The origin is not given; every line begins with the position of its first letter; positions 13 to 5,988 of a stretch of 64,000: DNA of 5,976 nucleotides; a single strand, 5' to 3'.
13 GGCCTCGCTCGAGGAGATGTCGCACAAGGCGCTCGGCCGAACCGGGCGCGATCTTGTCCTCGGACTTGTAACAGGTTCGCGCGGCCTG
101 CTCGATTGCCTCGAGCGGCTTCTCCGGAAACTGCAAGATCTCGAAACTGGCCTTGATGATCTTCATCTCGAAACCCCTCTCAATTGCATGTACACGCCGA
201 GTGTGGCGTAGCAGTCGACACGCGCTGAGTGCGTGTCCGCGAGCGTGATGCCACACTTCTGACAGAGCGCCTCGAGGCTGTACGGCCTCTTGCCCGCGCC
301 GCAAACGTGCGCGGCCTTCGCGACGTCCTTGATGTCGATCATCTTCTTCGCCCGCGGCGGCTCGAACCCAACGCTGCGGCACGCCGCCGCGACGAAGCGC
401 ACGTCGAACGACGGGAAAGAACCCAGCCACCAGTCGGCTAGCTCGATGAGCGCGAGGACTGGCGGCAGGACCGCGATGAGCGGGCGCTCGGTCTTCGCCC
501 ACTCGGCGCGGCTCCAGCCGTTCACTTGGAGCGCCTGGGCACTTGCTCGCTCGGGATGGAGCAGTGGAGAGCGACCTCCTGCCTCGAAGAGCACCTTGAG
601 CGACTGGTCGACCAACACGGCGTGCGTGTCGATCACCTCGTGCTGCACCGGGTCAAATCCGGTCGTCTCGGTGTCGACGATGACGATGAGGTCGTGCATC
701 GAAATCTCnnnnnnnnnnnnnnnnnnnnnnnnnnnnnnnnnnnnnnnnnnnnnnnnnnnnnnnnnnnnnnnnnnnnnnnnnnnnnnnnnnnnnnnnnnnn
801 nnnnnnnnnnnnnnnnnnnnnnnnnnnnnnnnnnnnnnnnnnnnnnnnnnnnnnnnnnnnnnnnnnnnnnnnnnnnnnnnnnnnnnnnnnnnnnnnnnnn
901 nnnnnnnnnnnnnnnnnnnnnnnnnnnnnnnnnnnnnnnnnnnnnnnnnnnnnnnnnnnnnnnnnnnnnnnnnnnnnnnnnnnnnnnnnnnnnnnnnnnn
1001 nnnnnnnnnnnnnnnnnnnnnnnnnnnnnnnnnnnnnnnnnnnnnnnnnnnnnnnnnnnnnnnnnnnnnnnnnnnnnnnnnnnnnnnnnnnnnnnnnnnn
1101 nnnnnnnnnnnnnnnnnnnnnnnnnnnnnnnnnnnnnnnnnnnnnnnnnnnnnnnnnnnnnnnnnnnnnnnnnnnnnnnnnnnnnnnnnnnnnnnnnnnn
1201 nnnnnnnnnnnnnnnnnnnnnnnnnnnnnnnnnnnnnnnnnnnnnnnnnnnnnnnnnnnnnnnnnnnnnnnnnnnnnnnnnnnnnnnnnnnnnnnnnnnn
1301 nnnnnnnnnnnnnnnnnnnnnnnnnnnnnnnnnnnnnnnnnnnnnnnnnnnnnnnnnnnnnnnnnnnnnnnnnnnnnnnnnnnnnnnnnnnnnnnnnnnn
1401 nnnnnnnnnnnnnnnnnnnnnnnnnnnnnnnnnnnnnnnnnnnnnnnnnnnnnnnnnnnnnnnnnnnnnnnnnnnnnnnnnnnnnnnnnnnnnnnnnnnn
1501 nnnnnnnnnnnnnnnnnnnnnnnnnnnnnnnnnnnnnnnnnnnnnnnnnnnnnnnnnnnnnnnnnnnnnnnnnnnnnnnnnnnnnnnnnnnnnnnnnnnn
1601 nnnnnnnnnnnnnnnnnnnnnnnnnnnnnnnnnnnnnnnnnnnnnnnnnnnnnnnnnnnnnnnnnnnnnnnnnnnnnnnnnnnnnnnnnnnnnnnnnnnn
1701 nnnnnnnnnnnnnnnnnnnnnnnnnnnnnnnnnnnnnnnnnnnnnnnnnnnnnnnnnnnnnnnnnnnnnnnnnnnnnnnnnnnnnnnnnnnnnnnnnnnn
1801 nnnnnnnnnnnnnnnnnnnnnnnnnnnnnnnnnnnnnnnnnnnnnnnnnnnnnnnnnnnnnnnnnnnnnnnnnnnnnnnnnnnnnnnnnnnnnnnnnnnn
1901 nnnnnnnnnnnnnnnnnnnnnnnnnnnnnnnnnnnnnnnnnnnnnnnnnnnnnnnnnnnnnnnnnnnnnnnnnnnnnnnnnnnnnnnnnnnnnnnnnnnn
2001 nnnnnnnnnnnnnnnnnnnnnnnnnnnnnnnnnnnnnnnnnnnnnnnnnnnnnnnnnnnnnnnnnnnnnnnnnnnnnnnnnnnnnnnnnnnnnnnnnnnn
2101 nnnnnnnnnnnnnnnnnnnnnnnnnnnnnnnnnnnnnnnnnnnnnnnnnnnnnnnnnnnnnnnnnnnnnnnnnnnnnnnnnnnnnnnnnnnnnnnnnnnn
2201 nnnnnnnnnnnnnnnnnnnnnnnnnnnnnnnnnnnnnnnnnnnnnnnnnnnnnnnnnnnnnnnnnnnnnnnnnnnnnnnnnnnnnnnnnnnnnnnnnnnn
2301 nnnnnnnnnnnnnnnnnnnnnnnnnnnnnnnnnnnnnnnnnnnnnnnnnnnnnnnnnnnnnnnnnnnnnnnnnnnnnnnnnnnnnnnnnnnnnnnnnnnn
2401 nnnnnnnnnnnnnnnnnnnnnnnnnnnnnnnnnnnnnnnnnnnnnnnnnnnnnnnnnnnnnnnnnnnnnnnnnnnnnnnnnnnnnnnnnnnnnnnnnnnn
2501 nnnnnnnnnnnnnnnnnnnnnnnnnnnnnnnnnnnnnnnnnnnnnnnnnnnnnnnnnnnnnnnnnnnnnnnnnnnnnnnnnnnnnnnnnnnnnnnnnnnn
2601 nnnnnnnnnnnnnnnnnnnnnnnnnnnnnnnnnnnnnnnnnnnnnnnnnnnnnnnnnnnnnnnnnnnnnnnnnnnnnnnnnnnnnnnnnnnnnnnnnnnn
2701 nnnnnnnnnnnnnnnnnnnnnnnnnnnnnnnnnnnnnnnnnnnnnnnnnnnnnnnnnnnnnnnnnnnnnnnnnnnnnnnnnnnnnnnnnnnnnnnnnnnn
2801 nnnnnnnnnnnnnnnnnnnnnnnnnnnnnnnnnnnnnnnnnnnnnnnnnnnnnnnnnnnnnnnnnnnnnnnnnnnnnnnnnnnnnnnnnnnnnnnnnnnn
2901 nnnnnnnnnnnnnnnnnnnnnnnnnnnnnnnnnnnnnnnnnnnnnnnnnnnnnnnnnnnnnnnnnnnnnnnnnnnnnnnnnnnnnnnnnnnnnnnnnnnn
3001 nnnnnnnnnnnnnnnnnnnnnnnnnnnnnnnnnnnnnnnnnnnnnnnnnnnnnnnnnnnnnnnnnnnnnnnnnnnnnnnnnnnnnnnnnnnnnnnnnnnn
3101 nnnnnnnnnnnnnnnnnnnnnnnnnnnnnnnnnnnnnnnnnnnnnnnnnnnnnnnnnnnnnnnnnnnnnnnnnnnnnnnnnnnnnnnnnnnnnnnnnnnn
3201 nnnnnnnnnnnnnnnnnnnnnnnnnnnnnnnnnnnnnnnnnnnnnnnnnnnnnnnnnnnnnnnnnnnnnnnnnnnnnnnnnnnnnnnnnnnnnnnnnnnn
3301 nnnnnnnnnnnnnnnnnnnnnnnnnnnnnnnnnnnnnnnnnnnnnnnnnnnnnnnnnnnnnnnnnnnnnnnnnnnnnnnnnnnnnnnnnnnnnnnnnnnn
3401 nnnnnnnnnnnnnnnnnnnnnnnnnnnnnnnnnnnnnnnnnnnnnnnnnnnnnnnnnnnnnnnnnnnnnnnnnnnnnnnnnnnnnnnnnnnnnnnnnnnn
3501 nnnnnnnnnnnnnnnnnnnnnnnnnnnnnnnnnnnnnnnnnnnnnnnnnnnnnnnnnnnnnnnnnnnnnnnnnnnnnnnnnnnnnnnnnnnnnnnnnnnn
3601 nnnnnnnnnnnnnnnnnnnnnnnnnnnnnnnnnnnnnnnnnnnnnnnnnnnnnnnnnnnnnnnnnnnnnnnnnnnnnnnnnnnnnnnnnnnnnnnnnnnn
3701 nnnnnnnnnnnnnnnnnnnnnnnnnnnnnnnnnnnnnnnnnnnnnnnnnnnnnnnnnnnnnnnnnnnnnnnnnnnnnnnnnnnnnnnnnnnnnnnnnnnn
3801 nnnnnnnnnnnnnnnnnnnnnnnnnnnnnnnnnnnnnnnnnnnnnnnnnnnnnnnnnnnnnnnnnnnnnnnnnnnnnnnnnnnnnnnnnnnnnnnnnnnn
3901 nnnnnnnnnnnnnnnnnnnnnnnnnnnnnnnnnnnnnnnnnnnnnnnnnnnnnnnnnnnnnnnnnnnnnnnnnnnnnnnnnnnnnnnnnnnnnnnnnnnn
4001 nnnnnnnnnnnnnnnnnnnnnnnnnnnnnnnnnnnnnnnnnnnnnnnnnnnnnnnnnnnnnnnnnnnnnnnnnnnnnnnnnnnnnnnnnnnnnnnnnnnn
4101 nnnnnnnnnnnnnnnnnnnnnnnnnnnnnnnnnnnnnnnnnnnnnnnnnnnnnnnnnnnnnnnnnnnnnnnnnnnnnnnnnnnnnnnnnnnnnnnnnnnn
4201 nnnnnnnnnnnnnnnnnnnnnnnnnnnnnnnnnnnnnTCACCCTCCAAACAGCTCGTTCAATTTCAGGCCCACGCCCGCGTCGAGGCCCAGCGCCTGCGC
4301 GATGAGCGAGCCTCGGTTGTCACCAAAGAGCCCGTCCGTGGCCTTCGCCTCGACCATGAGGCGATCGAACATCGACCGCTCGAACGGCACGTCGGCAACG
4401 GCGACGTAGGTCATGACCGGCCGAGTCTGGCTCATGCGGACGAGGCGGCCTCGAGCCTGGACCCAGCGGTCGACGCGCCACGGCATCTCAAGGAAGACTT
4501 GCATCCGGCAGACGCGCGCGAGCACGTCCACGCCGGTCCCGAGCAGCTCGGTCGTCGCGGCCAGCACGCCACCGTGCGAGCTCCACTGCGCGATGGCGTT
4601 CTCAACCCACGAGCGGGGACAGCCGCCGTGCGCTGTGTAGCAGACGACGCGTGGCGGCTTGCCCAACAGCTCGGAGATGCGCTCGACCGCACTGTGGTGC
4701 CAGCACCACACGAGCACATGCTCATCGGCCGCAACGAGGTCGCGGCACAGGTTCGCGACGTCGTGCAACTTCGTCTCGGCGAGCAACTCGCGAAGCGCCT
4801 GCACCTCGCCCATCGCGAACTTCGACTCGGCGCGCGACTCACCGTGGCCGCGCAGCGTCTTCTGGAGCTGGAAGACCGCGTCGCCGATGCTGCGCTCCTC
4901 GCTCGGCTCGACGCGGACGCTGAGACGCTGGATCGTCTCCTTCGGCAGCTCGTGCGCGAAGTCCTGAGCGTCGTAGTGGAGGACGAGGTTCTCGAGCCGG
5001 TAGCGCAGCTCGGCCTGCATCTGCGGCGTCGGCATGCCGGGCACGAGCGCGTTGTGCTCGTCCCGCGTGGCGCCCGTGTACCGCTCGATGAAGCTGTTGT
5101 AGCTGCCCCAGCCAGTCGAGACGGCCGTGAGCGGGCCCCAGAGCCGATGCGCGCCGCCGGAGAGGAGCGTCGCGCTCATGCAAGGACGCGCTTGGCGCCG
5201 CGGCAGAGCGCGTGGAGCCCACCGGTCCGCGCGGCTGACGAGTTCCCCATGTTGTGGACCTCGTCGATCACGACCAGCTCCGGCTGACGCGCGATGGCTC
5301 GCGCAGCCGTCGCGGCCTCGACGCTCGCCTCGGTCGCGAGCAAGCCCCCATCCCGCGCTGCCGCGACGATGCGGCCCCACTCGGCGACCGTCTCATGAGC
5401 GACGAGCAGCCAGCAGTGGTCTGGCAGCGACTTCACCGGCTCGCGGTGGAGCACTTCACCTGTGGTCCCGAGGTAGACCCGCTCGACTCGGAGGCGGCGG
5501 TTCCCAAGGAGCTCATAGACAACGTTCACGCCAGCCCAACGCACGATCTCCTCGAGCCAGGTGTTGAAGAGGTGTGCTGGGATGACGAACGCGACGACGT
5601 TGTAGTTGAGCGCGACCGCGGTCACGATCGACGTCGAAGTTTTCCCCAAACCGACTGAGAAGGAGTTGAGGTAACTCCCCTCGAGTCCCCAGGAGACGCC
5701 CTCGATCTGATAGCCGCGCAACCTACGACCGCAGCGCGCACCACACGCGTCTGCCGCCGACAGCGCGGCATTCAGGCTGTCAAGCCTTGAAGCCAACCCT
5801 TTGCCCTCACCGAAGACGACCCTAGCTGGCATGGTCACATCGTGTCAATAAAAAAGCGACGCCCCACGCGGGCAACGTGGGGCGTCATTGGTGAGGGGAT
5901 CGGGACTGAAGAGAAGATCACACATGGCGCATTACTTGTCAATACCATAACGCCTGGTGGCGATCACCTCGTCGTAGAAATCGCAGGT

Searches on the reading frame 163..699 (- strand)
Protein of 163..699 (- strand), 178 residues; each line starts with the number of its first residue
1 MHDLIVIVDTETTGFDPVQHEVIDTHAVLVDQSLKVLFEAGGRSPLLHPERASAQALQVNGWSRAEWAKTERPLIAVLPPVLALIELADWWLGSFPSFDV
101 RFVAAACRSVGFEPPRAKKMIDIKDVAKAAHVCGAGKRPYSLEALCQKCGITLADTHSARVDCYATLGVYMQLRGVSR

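Call 96: search_protein_families(library=pfam, proteins=[window:163-699:-], max_evalue=0.01)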
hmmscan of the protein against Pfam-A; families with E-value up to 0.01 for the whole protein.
window:163-699:- (178 aa): 3 families
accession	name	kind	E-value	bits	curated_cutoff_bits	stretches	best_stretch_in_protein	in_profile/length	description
PF00929.31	RNase_T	-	3.5e-13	50.9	24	1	6-170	1-164/164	Exonuclease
PF21762.3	DEDDh_C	-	0.00024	21.7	27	1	107-172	122-187/188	DNA polymerase III subunit epsilon-like, C-terminal domain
PF13482.12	RNase_H_2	-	0.0088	16.4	22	0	95-154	66-118/165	RNase_H superfamily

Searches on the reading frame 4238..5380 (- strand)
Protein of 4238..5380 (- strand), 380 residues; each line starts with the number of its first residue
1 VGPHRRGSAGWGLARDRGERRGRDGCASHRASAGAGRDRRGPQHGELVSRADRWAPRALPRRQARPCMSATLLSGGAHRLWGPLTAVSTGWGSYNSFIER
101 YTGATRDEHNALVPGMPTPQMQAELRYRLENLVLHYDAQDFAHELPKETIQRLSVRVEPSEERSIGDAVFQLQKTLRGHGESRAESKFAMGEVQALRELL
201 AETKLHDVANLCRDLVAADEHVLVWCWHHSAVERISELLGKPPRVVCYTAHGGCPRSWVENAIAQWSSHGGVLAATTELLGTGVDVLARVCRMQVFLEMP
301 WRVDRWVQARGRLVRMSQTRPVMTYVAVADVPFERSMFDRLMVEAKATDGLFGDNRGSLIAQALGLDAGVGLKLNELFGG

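Call 43: search_protein_families(library=pfam, proteins=[window:4238-5380:-], max_evalue=0.01)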
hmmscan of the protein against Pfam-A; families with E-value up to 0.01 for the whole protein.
window:4238-5380:- (380 aa): 1 family
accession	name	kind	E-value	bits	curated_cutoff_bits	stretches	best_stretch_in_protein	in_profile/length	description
PF00271.37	Helicase_C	-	1.3e-06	29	23.5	1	211-316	9-109/110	Helicase conserved C-terminal domain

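Call 104: search_protein_families(library=phrogs, proteins=[window:4238-5380:-], max_evalue=0.001)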
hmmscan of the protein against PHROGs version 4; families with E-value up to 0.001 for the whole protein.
window:4238-5380:- (380 aa): 1 family
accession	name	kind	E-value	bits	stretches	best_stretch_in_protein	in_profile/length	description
phrog_62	-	DNA, RNA and nucleotide metabolism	8e-27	94.2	1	60-359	837-1140/1881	DNA helicase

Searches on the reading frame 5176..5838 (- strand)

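Call 43: search_protein_families(library=pfam, proteins=[window:5176-5838:-], max_evalue=0.01)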
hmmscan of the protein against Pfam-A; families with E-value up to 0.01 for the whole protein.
window:5176-5838:- (220 aa): 1 family
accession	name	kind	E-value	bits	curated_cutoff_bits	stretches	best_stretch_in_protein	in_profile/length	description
PF00176.29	SNF2-rel_dom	-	0.0089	15.6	24.9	0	62-210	26-150/290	SNF2-related domain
